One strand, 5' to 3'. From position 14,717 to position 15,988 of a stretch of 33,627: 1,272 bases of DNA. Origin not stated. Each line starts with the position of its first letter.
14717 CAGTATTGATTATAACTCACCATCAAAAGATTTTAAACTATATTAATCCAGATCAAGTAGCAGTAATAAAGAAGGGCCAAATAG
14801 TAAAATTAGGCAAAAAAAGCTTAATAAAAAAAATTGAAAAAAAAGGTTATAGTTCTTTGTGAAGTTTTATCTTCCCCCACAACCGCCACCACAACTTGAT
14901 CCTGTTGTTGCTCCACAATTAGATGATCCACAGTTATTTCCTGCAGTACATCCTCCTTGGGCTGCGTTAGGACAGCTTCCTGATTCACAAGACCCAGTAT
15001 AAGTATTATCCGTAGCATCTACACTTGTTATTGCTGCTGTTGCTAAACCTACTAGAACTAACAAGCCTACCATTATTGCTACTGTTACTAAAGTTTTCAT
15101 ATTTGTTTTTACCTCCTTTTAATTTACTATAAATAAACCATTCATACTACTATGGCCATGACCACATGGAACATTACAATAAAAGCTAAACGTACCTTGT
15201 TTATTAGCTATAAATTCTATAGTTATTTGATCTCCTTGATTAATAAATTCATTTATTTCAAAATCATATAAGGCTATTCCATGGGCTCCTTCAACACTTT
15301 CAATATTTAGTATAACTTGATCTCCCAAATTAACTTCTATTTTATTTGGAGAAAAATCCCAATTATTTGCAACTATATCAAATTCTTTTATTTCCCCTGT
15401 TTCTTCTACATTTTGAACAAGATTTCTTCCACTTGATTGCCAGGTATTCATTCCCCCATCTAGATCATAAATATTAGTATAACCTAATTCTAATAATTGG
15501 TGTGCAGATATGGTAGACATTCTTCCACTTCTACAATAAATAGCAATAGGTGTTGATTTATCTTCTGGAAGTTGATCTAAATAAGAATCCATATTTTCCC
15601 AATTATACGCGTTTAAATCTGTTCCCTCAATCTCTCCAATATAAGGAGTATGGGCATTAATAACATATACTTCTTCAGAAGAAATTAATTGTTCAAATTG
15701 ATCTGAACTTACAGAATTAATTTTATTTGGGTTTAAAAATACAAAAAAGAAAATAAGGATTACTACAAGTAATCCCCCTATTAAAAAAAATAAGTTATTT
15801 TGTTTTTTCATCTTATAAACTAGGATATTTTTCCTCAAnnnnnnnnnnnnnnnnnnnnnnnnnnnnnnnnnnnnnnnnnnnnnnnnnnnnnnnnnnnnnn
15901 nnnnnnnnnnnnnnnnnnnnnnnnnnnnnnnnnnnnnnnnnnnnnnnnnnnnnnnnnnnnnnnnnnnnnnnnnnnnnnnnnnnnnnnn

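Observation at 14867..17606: Six-gene operon of exported Cys-rich proteins behind a palindromic operator, possibly an uncharacterised envelope copper/thiol system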

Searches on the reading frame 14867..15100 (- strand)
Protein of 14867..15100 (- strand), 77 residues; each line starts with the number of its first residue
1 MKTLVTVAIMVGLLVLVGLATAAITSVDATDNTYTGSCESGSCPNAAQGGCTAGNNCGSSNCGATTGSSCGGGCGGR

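Call 3: search_protein_families(library=pfam, proteins=[window:14867-15100:-], max_evalue=0.1)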
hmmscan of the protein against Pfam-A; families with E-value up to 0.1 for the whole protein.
window:14867-15100:- (77 aa): 1 family
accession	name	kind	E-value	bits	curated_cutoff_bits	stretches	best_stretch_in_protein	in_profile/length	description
PF18044.7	zf-CCCH_4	-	0.015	15.5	24.6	1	43-57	3-17/22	CCCH-type zinc finger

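Call 9: search_protein_families(library=ncbifam, proteins=[window:14867-15100:-], max_evalue=0.1)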
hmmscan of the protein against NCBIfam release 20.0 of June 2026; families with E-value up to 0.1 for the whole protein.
window:14867-15100:- (77 aa): 0 families

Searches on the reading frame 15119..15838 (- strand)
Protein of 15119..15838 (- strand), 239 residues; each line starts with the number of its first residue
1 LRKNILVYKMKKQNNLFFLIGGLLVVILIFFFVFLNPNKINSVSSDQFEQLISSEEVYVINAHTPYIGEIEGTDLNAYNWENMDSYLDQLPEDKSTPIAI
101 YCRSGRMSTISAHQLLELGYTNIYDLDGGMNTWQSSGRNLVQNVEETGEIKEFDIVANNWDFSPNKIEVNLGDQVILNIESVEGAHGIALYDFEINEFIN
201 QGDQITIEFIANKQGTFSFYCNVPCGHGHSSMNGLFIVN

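Call 3: search_protein_families(library=pfam, proteins=[window:15119-15838:-], max_evalue=0.1)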
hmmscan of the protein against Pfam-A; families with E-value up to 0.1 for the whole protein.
window:15119-15838:- (239 aa): 4 families
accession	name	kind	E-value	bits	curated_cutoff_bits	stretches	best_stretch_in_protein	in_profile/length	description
PF00581.25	Rhodanese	-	3.2e-10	40.8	22.2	1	81-135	50-101/102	Rhodanese-like domain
PF13473.12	Cupredoxin_1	-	7.6e-09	36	27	1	147-224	17-95/104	Cupredoxin-like domain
PF00127.26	Copper-bind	-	0.0066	17.3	21.2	0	194-238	56-98/99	Copper binding proteins, plastocyanin/azurin family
PF00746.26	Gram_pos_anchor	-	0.09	13.2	20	0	13-34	15-36/43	LPXTG cell wall anchor motif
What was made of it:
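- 15119..15811 (-): g5: anchored rhodanese (active-site loop C93-RSGRMS) fused to a cupredoxin with the full CuA ligand set (H ... C212-x3-C216-x3-H-x2-M). Pfam Rhodanese 40.8 bits and Cupredoxin_1 36 bits, both above cutoff (call 3).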

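Call 9: search_protein_families(library=ncbifam, proteins=[window:15119-15838:-], max_evalue=0.1)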
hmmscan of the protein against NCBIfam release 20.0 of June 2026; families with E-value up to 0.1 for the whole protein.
window:15119-15838:- (239 aa): 24 families
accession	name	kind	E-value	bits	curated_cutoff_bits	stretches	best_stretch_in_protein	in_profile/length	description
TIGR04246.1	nitrous_NosZ_Gp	equivalog_domain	4.6e-13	48.3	625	1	143-238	477-576/578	Sec-dependent nitrous-oxide reductase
NF006444.0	PRK08762.1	equivalog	1.7e-10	40.1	449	1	61-149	37-123/387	molybdopterin-synthase adenylyltransferase MoeB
NF045521.1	rhoda_near_glyco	subfamily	7.7e-10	38.7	145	1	40-160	17-136/144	rhodanese homology domain-containing protein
NF052460.1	L-NosZ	equivalog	1.3e-08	33.8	700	1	147-239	375-479/480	clade III lactonase-type nitrous-oxide reductase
NF041203.1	rhodanese_LYCAU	equivalog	1.6e-08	34.3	115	1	27-136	7-119/126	rhodanese-related (seleno)protein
TIGR04244.1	nitrous_NosZ_RR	equivalog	3e-08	32.7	625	1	147-238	531-626/627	TAT-dependent nitrous-oxide reductase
NF001195.0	PRK00162.1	equivalog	1.3e-07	31.9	102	1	83-139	48-102/108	thiosulfate sulfurtransferase GlpE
NF007627.0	PRK10287.1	equivalog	2e-06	28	102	1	82-130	47-94/104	thiosulfate sulfurtransferase PspE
NF001133.1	PRK00142.1-1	equivalog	2.1e-06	27.5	170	1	40-135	105-205/229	oxygen-dependent tRNA uridine(34) hydroxylase TrhO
TIGR03096.1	nitroso_cyanin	equivalog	4.6e-06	26.4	142.85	1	154-223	50-120/135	nitrosocyanin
TIGR02866.1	CoxB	equivalog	1.6e-05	24.6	147.7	1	165-235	118-188/202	cytochrome c oxidase subunit II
TIGR03865.1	PQQ_CXXCW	subfamily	1.8e-05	24.7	128.05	1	83-142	103-164/167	PQQ-dependent catabolism-associated CXXCW motif protein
TIGR02981.1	phageshock_pspE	exception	9.4e-05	22.7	126.3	1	86-128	49-91/101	thiosulfate sulfurtransferase PspE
NF050117.1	aa3_CtaC_Actin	exception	0.00012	21.4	250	1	166-233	160-227/244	aa3-type cytochrome oxidase subunit II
NF005902.0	PRK07878.1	equivalog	0.0012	17.8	647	1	57-135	304-383/392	adenylyltransferase/sulfurtransferase MoeZ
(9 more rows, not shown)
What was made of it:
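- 15119..15811 (-): Best NCBIfam hit is the NosZ CuA region (call 9).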

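Call 58: search_solved_structures(query=window:15119-15811:-, max_evalue=0.001, show_alignments=2)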
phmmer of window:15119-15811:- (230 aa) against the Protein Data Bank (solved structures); distinct sequences matched with E-value up to 0.001: 18.
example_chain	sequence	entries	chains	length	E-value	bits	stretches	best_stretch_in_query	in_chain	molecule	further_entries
6mxv_A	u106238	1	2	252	2.1e-13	53.7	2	77-131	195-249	Rhodanese-like family protein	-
6pty_A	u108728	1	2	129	6.1e-10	42.4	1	133-229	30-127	Cytochrome c oxidase subunit 2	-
6ptt_A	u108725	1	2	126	2.1e-09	40.6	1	133-229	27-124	Cytochrome c oxidase subunit 2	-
2lln_A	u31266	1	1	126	6.5e-09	39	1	135-229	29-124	Cytochrome c oxidase subunit 2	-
2cua_A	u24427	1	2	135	7.7e-09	38.8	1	135-229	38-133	PROTEIN (CUA)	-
2fwl_B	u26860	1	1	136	7.8e-09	38.7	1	135-229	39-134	Cytochrome c oxidase subunit II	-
3eh3_B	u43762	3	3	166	1.3e-08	38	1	135-229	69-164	Cytochrome c oxidase subunit 2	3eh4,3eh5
3s33_B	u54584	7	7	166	1.3e-08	38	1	135-229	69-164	Cytochrome c oxidase subunit 2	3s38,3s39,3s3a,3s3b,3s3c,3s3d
2qpe_B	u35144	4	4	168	1.3e-08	38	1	135-229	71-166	Cytochrome c oxidase subunit 2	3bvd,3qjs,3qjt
1ehk_B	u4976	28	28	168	1.3e-08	38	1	135-229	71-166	BA3-TYPE CYTOCHROME-C OXIDASE | Cytochrome c oxidase polypeptide II | Cytochrome c oxidase subunit 2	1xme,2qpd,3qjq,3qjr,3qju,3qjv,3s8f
1yt8_A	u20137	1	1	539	6.5e-07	32.4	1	85-136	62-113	thiosulfate sulfurtransferase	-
1gmx_A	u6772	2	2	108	1.1e-05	28.4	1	47-126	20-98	THIOSULFATE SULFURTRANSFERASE GLPE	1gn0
6tfd_A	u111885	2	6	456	5.1e-05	26.2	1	157-227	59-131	Copper-containing nitrite reductase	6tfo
5i5i_A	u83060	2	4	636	8.4e-05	25.5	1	152-229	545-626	Nitrous-oxide reductase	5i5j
5i5m_A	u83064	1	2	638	8.5e-05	25.5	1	152-229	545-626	Nitrous-oxide reductase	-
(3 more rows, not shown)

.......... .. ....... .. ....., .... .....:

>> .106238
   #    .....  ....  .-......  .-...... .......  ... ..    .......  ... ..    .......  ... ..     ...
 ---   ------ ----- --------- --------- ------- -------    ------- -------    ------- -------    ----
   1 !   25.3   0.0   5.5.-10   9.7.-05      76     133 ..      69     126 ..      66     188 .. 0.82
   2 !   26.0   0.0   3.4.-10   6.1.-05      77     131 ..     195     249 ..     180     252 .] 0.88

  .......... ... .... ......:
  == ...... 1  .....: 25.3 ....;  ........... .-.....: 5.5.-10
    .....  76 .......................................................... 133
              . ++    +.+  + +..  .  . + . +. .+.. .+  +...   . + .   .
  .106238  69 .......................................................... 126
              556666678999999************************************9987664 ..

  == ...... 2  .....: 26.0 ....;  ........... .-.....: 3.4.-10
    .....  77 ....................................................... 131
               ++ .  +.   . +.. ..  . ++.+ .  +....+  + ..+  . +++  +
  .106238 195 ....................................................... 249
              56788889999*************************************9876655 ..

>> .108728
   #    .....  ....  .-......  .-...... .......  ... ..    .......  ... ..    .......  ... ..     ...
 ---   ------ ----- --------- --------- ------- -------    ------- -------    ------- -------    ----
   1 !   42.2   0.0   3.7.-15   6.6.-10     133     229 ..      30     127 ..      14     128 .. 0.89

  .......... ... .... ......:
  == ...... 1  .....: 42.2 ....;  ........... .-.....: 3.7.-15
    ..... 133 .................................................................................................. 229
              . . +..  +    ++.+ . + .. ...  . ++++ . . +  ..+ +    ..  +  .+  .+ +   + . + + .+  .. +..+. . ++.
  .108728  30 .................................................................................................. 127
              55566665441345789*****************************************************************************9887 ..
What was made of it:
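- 15119..15811 (-): It aligns to the Thermus ba3 CuA domain 6PTY at E = 6e-10 (call 58).
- On CuA-type cupredoxin (COX2 / NosZ C-terminal domain): It aligns with 6PTY at E = 6e-10 (call 58).
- Closest known: CuA domains of cytochrome oxidase subunit II and NosZ. Same: The C-terminal domain of g5 aligns over its full length with the Thermus ba3 CuA domain, and all ligands (H, C, C, H, M) are present (call 58).
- Complete CuA ligand set (call 58).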

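Call 61: find_homologous_proteins(query=window:15119-15811:-)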
Query window:15119-15811:- (230 aa): 77 proteins with E <= 0.001 among 231 candidates.
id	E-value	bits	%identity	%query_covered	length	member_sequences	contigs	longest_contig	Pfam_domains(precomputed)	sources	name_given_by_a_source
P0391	2.3e-150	517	100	100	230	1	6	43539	PF13473.13,PF00581.26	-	-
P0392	7.6e-129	446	86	100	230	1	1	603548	PF13473.13,PF00581.26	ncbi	-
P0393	9.4e-108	377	72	100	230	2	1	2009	PF13473.13,PF00581.26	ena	-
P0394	3.4e-104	365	70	89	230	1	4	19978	PF13473.13,PF00581.26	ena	-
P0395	4.8e-99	349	73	87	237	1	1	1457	PF13473.13,PF00581.26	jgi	-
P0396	5.8e-96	339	68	87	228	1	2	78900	PF13473.13,PF00581.26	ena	-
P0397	5.1e-95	335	70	79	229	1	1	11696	PF13473.13,PF00581.26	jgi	jgi:rhodanese-related sulfurtransferase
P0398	2.5e-91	323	64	94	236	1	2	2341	PF13473.13,PF00581.26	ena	-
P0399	1.0e-89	318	63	90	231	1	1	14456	PF13473.13,PF00581.26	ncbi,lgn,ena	-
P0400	1.0e-86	308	62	86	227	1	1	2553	PF13473.13,PF00581.26,PF00116.27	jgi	-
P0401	3.7e-81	290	59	92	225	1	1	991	PF13473.13,PF00581.26,PF00116.27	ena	-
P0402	3.7e-79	284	57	100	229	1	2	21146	PF13473.13,PF00581.26,PF00116.27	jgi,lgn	-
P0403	1.5e-78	282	54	100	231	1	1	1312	PF13473.13,PF00581.26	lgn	-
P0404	2.2e-60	222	66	68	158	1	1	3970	PF13473.13,PF00581.26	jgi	jgi:cytochrome c oxidase subunit 2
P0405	3.9e-54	202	59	73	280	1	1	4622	PF00581.26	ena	-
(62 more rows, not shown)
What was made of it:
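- Closest known: CuA domains of cytochrome oxidase subunit II and NosZ. Different: The fusion is restricted to about 14 protein clusters from DPANN-type contigs (call 61).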

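Call 62: find_encoding_contigs(protein=P0394, flank=6000, max_places=1)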
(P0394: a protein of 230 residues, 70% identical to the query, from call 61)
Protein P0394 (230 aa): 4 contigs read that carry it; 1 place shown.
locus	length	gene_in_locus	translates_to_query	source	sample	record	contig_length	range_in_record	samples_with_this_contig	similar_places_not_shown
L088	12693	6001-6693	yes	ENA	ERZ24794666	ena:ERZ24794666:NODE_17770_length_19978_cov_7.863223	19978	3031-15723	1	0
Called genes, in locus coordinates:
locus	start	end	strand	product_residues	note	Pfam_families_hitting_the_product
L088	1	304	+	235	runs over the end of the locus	PF13462:Thioredoxin_4, PF13098:Thioredoxin_2 (faint), PF01323:DSBA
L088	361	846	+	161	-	PF24034:DUF7343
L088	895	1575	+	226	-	-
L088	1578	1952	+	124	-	PF13473:Cupredoxin_1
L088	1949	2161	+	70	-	PF00403:HMA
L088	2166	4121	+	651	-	PF00122:E1-E2_ATPase, PF00702:Hydrolase, PF08282:Hydrolase_3 (weak)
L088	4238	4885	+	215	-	-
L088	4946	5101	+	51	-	-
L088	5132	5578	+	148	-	PF04214:DUF411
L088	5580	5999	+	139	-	-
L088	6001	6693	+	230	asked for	PF00581:Rhodanese, PF13473:Cupredoxin_1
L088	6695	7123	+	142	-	-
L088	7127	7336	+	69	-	-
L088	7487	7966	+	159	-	PF01866:Diphthamide_syn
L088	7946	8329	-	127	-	PF01592:NifU_N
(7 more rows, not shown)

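Call 63: find_encoding_contigs(protein=P0397, flank=6000, max_places=1)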
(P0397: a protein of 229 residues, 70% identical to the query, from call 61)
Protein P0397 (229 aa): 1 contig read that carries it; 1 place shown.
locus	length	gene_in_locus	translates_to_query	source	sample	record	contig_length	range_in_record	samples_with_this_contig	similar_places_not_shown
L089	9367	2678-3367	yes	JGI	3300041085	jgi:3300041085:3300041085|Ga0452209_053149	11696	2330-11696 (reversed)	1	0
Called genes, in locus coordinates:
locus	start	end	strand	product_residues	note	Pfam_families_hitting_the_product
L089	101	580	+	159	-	PF12802:MarR_2 (faint), PF24034:DUF7343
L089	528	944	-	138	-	-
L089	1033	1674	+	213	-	-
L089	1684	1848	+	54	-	-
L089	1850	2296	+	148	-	PF04214:DUF411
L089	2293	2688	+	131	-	-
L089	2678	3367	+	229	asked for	PF00581:Rhodanese, PF13473:Cupredoxin_1 (weak)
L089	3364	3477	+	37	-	-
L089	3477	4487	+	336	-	PF03773:ArsP_1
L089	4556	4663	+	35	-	-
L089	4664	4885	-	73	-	PF18893:DUF5652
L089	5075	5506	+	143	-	PF22811:Zn_ribbon_NrdR, PF03477:ATP-cone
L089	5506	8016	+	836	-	PF00317:Ribonuc_red_lgN, PF02867:Ribonuc_red_lgC, PF12637:TSCPD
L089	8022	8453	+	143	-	PF00692:dUTPase, PF22769:DCD (weak)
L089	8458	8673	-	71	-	PF07866:DUF1653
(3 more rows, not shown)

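Call 64: find_encoding_contigs(protein=P0399, flank=6000, max_places=1)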
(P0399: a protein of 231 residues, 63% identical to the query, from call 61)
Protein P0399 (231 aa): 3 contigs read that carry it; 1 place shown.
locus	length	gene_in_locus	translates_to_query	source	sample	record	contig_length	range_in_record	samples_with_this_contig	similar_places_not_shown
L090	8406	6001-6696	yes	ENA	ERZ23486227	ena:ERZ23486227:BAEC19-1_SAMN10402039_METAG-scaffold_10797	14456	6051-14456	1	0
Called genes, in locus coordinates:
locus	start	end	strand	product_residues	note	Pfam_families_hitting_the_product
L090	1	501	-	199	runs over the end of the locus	-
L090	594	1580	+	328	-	PF01866:Diphthamide_syn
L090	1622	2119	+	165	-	PF01047:MarR (weak), PF12802:MarR_2 (weak), PF24034:DUF7343 (weak)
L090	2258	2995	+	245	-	PF13462:Thioredoxin_4, PF13098:Thioredoxin_2 (faint), PF01323:DSBA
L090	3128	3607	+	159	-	PF24034:DUF7343, PF01047:MarR (weak)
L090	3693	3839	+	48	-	-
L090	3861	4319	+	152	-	-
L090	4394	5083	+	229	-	-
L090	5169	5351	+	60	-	-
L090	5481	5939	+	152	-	PF04214:DUF411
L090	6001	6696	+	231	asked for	PF00581:Rhodanese, PF13473:Cupredoxin_1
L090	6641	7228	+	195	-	-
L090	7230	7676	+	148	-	-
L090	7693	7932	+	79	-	-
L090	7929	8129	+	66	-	-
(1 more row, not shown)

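Call 65: find_encoding_contigs(protein=P0402, flank=6000, max_places=1)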
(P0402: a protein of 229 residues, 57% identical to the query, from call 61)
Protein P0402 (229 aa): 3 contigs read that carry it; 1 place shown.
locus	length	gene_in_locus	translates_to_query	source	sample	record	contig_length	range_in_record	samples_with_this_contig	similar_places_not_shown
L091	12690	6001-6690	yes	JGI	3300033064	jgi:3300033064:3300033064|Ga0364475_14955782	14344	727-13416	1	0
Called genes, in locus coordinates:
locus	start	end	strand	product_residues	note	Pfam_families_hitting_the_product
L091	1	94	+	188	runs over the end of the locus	PF00578:AhpC-TSA, PF08534:Redoxin, PF10417:1-cysPrx_C (weak)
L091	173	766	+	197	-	-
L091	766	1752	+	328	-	PF01866:Diphthamide_syn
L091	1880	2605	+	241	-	PF13462:Thioredoxin_4, PF01323:DSBA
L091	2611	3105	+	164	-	-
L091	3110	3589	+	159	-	PF24034:DUF7343 (weak), PF01047:MarR (weak)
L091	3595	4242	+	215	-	PF09335:VTT_dom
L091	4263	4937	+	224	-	-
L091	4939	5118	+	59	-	-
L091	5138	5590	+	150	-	PF04214:DUF411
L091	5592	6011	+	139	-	-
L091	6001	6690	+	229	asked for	PF00581:Rhodanese, PF13473:Cupredoxin_1, PF00116:COX2 (weak)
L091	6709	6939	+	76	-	-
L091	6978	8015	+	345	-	PF03773:ArsP_1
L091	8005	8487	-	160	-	PF00005:ABC_tran (faint)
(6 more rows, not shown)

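Call 66: find_encoding_contigs(protein=P0396, flank=6000, max_places=1)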
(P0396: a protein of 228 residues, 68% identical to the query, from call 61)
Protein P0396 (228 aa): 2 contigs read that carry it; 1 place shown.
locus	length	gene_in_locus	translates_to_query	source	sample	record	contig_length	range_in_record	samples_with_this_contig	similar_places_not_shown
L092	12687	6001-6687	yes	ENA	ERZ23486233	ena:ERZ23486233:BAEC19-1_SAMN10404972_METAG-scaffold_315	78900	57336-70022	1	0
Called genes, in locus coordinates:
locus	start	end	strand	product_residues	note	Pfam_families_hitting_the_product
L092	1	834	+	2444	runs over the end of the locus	-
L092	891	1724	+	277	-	-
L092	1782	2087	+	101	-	-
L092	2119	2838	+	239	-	PF03437:BtpA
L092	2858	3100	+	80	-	-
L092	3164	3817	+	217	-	-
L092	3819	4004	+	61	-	-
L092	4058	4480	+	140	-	PF04214:DUF411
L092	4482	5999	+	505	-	PF12801:Fer4_5, PF13473:Cupredoxin_1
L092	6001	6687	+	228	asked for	PF00581:Rhodanese, PF13473:Cupredoxin_1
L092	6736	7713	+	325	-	-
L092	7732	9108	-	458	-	-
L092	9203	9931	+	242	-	-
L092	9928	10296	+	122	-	-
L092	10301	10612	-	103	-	-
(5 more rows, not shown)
